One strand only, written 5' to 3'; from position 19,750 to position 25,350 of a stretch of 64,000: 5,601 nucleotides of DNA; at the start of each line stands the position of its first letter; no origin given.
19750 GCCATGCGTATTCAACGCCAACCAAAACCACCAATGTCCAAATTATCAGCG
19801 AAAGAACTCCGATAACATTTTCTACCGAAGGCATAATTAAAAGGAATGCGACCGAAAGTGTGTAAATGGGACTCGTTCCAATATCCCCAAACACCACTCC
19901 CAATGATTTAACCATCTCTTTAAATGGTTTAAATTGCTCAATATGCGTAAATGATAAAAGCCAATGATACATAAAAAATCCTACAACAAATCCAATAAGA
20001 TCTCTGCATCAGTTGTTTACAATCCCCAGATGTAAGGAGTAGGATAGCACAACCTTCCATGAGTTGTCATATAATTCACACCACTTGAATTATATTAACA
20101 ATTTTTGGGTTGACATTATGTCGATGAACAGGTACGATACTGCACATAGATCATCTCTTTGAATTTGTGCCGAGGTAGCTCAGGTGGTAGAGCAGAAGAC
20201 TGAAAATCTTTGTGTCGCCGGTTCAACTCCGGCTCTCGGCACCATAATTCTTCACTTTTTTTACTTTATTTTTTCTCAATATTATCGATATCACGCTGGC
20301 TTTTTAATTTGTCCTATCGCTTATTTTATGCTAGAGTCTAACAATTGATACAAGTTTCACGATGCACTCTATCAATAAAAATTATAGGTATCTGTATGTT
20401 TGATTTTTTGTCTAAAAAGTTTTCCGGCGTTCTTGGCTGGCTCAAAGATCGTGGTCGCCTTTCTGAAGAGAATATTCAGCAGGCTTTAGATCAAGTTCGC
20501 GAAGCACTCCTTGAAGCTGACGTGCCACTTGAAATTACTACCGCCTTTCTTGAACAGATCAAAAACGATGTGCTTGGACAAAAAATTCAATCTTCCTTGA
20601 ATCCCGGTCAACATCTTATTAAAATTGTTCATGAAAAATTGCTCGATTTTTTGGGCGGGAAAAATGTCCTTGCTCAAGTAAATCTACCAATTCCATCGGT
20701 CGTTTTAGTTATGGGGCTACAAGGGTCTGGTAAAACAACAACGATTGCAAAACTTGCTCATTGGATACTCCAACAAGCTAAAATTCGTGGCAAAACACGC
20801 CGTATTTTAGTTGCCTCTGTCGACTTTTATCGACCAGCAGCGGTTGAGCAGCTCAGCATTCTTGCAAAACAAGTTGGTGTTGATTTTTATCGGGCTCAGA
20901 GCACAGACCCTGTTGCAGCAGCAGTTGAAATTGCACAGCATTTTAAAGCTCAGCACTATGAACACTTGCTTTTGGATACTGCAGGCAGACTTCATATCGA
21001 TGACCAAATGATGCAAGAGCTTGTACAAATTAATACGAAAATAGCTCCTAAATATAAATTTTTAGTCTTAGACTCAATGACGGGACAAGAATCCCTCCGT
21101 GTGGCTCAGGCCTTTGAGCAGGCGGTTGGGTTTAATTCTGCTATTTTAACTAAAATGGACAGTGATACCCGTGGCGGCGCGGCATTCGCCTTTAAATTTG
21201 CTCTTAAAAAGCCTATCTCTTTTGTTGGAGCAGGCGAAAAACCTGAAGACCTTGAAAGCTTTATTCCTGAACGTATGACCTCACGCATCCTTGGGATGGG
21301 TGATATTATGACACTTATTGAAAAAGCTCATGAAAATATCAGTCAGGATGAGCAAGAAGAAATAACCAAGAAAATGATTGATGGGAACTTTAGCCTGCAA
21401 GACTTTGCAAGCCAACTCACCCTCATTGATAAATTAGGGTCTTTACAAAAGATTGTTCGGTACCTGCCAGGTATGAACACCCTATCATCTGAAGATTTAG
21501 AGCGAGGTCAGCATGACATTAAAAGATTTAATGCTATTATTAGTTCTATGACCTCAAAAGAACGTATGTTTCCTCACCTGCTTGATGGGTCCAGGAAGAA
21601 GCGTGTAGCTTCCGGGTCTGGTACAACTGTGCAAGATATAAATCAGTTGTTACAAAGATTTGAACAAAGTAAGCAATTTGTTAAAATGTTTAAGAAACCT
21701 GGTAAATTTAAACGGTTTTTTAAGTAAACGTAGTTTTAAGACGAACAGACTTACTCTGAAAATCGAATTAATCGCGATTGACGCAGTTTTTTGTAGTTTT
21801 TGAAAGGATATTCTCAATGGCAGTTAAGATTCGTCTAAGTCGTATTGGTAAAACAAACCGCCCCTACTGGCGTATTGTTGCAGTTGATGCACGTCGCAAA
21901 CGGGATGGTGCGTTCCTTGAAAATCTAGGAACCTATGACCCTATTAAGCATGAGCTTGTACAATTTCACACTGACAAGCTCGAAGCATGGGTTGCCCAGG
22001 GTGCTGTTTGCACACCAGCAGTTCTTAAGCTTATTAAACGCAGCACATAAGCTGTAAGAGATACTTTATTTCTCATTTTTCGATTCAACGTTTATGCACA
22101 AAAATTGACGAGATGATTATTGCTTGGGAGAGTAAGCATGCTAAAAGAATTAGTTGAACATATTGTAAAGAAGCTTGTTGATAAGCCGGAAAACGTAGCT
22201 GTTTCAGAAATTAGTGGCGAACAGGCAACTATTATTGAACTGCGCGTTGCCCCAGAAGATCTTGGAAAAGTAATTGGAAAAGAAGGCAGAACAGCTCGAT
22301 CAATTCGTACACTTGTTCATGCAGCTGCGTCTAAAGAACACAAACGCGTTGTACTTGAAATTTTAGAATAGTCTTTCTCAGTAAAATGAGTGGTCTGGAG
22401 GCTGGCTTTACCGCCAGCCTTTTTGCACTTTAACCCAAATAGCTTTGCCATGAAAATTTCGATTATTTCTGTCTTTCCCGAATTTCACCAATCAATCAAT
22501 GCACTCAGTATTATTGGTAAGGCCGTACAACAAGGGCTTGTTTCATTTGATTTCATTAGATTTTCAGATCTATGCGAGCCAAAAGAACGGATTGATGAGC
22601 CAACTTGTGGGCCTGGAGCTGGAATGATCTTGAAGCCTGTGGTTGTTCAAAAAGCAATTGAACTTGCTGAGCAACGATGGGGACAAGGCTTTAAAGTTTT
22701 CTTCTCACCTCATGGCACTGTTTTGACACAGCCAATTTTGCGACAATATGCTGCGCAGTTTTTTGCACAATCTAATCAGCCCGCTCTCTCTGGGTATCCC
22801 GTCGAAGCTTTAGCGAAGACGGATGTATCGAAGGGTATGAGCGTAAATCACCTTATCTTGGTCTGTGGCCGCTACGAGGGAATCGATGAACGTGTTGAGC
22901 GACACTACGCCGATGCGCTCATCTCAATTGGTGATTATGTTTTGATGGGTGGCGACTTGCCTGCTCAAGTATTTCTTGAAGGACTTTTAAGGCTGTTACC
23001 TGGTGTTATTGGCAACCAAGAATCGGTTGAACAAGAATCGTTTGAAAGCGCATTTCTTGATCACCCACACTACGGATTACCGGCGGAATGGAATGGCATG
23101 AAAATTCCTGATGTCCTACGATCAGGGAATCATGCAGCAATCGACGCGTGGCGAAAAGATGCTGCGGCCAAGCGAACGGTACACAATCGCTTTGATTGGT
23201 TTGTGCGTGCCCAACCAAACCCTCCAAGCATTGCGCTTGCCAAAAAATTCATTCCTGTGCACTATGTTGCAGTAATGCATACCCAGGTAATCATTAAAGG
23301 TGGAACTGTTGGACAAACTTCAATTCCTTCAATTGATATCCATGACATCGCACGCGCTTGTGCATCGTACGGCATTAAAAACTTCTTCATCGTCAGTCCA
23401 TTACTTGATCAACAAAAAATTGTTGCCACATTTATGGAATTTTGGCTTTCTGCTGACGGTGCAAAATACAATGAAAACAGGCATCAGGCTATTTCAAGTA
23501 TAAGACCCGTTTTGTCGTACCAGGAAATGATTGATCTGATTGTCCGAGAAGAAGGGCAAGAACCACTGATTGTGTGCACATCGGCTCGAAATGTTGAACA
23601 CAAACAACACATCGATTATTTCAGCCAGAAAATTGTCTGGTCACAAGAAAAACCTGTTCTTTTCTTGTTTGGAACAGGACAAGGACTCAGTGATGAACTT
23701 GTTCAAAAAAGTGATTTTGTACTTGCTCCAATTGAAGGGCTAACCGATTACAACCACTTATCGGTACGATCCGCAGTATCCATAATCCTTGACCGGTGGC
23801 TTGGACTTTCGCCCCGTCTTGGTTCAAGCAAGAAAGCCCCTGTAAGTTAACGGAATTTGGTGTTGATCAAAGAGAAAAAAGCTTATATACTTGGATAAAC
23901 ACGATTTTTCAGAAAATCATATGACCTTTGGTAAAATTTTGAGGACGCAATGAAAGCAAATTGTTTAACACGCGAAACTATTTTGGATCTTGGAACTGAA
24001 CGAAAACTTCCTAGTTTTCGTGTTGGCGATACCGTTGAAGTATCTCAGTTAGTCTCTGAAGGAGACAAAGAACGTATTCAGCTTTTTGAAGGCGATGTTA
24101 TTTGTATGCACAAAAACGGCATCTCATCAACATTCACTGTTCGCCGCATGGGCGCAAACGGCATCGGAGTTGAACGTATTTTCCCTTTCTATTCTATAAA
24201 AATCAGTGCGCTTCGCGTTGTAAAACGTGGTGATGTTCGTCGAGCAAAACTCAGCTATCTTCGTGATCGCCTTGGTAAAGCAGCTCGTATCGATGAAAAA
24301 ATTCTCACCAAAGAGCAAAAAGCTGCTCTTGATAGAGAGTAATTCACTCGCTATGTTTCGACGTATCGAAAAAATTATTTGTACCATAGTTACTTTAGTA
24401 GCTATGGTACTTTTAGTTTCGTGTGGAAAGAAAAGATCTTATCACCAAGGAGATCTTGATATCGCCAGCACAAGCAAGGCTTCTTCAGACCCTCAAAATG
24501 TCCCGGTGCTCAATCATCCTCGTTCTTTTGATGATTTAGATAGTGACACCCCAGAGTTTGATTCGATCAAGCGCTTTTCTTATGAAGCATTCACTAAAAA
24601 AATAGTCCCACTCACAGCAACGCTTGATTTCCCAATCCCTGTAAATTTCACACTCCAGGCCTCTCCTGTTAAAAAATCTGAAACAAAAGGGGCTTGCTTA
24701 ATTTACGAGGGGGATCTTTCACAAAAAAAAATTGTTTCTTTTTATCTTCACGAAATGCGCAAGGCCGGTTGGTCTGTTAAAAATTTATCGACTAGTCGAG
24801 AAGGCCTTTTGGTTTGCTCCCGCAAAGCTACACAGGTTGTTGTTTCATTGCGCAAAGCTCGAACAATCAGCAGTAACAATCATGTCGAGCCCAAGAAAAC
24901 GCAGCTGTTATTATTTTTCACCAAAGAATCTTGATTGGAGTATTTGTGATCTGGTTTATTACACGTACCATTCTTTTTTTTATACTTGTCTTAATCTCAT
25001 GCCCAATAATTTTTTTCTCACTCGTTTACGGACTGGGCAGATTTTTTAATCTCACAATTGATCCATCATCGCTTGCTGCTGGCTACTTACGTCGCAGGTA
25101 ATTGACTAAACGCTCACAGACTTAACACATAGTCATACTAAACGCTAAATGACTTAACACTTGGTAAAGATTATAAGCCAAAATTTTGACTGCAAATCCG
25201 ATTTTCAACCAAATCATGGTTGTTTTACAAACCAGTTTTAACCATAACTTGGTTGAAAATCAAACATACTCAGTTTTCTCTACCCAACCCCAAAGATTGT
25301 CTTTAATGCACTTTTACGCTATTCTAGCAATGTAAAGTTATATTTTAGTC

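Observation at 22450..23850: trmD encodes a two-domain protein (TrmD plus SpoU/TrmH-like SPOUT domain) and rimM is missing from the ffh-rpsP-KH-trmD-rplS block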

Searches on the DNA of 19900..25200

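Call 31: search_rna_families(source=window, start=19900, end=25200, threshold=evalue, max_evalue=1)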
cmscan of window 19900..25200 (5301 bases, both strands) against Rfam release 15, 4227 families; matches with E-value up to 1: 4.
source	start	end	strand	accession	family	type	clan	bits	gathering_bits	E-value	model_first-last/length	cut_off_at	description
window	20169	20241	+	RF00005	tRNA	Gene; tRNA;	CL00001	66.6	29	2.3e-13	1-71/71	no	tRNA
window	20169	20242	-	RF04354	Plastid-ycf2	Cis-reg;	-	25.8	65.7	0.043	1-75/75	no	Plastid-ycf2 5UTR RNA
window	23624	23692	+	RF03299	mir-1000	Gene; miRNA;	-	21.3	50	0.33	1-72/72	no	mir-1000 microRNA precursor family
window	21591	21685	+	RF03159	RAGATH-7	Gene; sRNA;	-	18.3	111.8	0.89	113-208/208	no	RAGATH-7 RNA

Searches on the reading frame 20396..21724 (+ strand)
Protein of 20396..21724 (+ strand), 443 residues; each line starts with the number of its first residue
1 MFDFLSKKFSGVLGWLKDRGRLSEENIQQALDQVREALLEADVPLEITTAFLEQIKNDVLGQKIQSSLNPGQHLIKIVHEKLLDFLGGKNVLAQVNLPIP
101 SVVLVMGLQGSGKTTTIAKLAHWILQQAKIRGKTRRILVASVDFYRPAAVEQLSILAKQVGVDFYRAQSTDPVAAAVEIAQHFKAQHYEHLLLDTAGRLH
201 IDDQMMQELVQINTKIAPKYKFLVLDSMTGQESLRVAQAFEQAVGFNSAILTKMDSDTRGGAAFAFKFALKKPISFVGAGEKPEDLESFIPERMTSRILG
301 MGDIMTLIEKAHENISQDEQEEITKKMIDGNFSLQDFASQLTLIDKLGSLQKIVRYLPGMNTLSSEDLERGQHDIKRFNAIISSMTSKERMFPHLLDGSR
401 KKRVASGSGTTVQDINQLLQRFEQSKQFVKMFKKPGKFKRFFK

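Call 3: search_protein_families(library=pfam, proteins=[window:20396-21724:+], max_evalue=0.01)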
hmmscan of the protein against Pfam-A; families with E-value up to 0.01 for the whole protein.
window:20396-21724:+ (443 aa): 9 families
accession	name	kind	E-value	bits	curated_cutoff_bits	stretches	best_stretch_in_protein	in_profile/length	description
PF00448.28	SRP54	-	2.5e-66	223.5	22.7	1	100-300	1-196/196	SRP54-type protein, GTPase domain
PF02978.25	SRP_SPB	-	4.1e-28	98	27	1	331-428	1-90/91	Signal peptide binding domain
PF02881.24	SRP54_N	-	5.7e-17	62.1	22.4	1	5-82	1-75/75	SRP54-type protein, helical bundle domain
PF13401.12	AAA_22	-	7.9e-07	29.9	27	1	102-212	7-107/130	AAA domain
PF13191.12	AAA_16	-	2.1e-05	25.5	32.6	1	90-206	14-104/167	AAA ATPase domain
PF01926.29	MMR_HSR1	-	0.0014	19.1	21.9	0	103-226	2-84/113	50S ribosome-binding GTPase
PF25199.1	nSTAND_NTPase5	-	0.0036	17.6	34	0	100-128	41-69/145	Novel STAND NTPase 5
PF20720.3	nSTAND3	-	0.0036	17.5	27.2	0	101-127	18-44/155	Novel STAND NTPase 3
PF06745.19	ATPase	-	0.0049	16.7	26.6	0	97-232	16-133/231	KaiC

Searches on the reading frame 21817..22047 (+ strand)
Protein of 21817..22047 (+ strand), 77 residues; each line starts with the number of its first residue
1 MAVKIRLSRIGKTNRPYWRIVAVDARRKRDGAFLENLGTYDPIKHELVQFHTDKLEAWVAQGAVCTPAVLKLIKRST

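Call 3: search_protein_families(library=pfam, proteins=[window:21817-22047:+], max_evalue=0.01)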
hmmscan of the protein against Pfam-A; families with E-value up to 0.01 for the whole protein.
window:21817-22047:+ (77 aa): 1 family
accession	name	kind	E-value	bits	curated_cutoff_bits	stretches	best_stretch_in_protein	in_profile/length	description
PF00886.24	Ribosomal_S16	-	8.1e-20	71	27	1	9-66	1-62/62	Ribosomal protein S16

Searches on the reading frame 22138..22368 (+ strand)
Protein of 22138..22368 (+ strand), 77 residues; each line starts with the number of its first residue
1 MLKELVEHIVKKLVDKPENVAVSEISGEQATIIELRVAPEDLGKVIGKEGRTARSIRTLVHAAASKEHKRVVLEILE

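Call 3: search_protein_families(library=pfam, proteins=[window:22138-22368:+], max_evalue=0.01)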
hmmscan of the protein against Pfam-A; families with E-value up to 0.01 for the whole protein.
window:22138-22368:+ (77 aa): 3 families
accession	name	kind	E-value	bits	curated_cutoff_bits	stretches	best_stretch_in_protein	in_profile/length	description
PF13083.13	KH_KhpA-B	-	1.9e-26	92.2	32.1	1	3-75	1-73/73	KhpA/KhpB, KH domain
PF07650.23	KH_2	-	0.0047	17.2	22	1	8-76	4-71/78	KH domain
PF00013.35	KH_1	-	0.0088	16.2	21.5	0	33-58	2-27/66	KH domain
